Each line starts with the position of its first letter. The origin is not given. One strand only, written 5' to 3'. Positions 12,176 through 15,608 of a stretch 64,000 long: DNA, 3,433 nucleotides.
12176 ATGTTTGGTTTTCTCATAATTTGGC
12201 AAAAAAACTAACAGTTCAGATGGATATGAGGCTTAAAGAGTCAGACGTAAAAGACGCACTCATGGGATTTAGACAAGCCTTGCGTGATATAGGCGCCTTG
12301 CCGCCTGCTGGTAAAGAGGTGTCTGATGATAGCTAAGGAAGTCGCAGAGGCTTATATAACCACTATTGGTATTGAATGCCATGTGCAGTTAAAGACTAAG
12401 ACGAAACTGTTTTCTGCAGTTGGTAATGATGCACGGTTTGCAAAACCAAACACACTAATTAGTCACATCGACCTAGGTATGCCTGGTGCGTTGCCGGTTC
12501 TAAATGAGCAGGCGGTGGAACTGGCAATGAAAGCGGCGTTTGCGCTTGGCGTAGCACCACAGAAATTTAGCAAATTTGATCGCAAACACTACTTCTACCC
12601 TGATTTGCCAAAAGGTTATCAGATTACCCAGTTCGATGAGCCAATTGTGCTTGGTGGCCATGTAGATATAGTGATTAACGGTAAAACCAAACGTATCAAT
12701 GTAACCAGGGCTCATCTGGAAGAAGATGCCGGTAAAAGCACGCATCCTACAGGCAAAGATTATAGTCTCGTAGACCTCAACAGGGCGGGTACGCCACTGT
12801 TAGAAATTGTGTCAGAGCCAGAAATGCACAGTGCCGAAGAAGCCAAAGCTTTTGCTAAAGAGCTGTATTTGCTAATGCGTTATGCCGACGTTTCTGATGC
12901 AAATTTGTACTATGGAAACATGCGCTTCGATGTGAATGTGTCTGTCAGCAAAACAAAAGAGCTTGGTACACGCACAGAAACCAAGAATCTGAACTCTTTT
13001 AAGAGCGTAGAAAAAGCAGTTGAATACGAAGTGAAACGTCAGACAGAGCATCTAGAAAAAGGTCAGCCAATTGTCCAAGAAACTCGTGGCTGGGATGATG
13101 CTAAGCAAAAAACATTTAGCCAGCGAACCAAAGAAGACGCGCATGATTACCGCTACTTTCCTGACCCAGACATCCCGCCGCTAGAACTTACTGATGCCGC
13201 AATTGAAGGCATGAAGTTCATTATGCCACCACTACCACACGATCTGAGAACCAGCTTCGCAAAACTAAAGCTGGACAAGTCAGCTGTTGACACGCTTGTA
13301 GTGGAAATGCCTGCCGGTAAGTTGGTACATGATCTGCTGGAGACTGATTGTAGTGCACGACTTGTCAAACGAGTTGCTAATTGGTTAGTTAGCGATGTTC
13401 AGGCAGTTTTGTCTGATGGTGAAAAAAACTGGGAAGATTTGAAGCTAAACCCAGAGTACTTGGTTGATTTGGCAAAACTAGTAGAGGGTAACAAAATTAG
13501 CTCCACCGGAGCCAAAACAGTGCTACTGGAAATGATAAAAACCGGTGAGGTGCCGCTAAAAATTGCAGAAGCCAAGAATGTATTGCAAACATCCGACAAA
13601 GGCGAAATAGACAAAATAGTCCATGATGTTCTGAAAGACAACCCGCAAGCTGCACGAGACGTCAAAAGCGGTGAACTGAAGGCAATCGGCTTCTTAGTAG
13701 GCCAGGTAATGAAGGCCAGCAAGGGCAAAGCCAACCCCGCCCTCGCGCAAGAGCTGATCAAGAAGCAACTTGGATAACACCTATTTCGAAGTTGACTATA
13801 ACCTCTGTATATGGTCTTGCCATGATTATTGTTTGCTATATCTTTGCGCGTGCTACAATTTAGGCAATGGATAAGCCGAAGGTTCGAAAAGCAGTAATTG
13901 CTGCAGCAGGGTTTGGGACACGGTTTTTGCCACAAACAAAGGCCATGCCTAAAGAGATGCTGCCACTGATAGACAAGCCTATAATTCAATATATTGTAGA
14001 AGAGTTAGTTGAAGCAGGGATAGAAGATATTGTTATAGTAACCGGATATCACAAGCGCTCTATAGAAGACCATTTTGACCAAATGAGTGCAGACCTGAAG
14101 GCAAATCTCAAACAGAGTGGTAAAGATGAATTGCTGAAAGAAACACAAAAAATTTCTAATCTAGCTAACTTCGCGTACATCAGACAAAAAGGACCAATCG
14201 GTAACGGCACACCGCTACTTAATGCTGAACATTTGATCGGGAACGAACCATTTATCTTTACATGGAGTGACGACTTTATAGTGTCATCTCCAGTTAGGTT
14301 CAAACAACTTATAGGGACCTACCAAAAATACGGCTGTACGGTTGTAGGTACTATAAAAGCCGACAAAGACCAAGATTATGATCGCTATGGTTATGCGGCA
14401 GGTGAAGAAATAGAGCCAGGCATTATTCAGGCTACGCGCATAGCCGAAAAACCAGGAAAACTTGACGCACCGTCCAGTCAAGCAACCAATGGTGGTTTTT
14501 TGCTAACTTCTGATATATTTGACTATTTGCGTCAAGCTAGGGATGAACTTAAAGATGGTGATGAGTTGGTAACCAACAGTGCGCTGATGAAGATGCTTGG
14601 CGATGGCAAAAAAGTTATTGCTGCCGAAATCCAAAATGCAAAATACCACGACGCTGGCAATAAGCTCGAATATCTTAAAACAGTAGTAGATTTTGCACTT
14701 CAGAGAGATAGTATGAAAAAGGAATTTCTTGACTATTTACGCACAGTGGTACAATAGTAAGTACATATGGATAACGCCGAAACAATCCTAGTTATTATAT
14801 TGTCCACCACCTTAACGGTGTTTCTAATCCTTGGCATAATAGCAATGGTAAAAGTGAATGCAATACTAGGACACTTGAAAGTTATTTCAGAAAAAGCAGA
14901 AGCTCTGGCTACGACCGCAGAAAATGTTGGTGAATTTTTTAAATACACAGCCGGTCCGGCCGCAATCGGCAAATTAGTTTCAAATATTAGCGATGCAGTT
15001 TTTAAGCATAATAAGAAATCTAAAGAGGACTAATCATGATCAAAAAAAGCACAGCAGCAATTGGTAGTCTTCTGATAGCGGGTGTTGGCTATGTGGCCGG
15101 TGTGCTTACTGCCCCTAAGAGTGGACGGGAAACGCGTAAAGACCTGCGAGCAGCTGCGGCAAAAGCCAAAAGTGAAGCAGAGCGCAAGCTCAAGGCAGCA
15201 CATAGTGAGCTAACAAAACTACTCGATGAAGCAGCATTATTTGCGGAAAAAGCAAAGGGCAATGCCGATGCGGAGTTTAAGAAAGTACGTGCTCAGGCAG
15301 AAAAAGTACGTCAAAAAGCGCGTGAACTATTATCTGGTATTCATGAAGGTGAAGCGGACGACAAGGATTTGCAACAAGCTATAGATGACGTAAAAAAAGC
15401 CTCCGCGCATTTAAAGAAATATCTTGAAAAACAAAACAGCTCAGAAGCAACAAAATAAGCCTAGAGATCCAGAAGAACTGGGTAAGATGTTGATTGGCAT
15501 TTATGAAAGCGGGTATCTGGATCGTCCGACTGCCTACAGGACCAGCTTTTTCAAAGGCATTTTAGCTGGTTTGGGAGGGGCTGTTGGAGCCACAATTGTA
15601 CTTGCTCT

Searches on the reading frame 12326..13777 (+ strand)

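Call 13: search_protein_families(library=pfam, proteins=[window:12326-13777:+], max_evalue=0.00001)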
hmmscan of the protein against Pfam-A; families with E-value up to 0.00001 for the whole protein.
window:12326-13777:+ (483 aa): 2 families
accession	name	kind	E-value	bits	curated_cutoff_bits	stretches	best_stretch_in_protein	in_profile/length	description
PF02934.20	GatB_N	-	3.4e-114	381.2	23.4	1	13-294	2-277/277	GatB/GatE catalytic domain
PF02637.23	GatB_Yqey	-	6.7e-41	140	27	1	347-482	13-148/148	GatB domain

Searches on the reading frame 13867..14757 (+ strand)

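Call 13: search_protein_families(library=pfam, proteins=[window:13867-14757:+], max_evalue=0.00001)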
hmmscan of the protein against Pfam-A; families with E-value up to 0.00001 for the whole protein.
window:13867-14757:+ (296 aa): 2 families
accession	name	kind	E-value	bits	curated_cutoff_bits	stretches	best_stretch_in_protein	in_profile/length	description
PF00483.29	NTP_transferase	-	1.1e-27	97.7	21.2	1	8-271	1-237/245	Nucleotidyl transferase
PF12804.13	NTP_transf_3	-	3.9e-07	30.8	27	1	9-72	1-57/160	MobA-like NTP transferase domain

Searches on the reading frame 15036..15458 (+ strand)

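Call 13: search_protein_families(library=pfam, proteins=[window:15036-15458:+], max_evalue=0.00001)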
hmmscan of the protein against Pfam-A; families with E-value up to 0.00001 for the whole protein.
window:15036-15458:+ (140 aa): 1 family
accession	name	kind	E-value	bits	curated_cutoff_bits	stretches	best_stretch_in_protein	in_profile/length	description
PF12732.12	YtxH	-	2.5e-10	41.1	37.5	1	10-76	3-69/71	YtxH-like protein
